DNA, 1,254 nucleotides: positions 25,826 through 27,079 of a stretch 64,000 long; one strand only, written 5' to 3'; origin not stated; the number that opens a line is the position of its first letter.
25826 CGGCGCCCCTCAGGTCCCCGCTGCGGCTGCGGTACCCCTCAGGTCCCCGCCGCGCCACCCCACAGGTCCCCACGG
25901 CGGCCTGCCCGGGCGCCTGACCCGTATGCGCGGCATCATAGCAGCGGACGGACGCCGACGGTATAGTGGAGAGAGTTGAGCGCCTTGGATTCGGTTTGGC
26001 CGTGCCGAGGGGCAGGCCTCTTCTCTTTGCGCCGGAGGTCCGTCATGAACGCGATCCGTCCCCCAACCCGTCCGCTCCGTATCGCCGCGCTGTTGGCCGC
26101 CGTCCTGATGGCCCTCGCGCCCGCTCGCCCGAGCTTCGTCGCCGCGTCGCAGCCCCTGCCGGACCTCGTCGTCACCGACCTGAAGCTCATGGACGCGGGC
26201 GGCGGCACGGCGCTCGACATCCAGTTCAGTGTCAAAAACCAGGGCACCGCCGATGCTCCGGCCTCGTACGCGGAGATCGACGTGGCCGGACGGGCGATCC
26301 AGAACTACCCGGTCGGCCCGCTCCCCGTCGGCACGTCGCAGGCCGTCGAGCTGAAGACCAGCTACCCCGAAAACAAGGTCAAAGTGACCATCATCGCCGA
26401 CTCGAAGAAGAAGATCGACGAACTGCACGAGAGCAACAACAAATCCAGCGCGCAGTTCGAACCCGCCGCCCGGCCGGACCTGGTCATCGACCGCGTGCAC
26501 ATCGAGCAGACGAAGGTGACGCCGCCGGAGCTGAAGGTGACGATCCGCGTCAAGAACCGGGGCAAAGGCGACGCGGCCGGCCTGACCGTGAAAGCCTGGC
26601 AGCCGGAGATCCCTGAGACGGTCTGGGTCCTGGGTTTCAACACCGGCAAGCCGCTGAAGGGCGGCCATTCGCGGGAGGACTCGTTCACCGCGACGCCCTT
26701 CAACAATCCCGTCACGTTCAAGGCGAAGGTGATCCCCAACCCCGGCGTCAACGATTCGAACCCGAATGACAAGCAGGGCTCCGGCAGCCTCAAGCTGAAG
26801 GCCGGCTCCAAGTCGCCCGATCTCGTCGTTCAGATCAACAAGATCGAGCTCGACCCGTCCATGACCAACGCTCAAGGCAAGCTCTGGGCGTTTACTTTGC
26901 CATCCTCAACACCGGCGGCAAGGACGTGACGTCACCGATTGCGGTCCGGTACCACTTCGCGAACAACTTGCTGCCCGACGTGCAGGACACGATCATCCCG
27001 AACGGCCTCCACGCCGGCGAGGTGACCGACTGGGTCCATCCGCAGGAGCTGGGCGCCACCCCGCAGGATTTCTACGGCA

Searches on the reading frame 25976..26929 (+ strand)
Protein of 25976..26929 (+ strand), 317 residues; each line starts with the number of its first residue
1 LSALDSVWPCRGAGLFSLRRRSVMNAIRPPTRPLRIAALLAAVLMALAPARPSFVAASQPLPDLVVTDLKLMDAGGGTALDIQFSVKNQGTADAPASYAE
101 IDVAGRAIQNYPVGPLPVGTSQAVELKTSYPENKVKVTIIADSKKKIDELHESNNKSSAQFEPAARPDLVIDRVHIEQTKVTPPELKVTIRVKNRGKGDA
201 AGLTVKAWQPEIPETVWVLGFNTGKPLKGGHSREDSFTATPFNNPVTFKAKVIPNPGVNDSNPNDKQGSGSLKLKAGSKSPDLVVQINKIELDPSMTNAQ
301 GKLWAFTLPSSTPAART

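Call 53: search_protein_families(library=pfam, proteins=[window:25976-26929:+], max_evalue=0.0001)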
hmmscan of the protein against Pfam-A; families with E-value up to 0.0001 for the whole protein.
window:25976-26929:+ (317 aa): 1 family
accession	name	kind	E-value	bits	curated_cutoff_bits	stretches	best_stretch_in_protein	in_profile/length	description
PF07705.17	CARDB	-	2.6e-22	79.4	22.7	2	62-158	2-100/101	CARDB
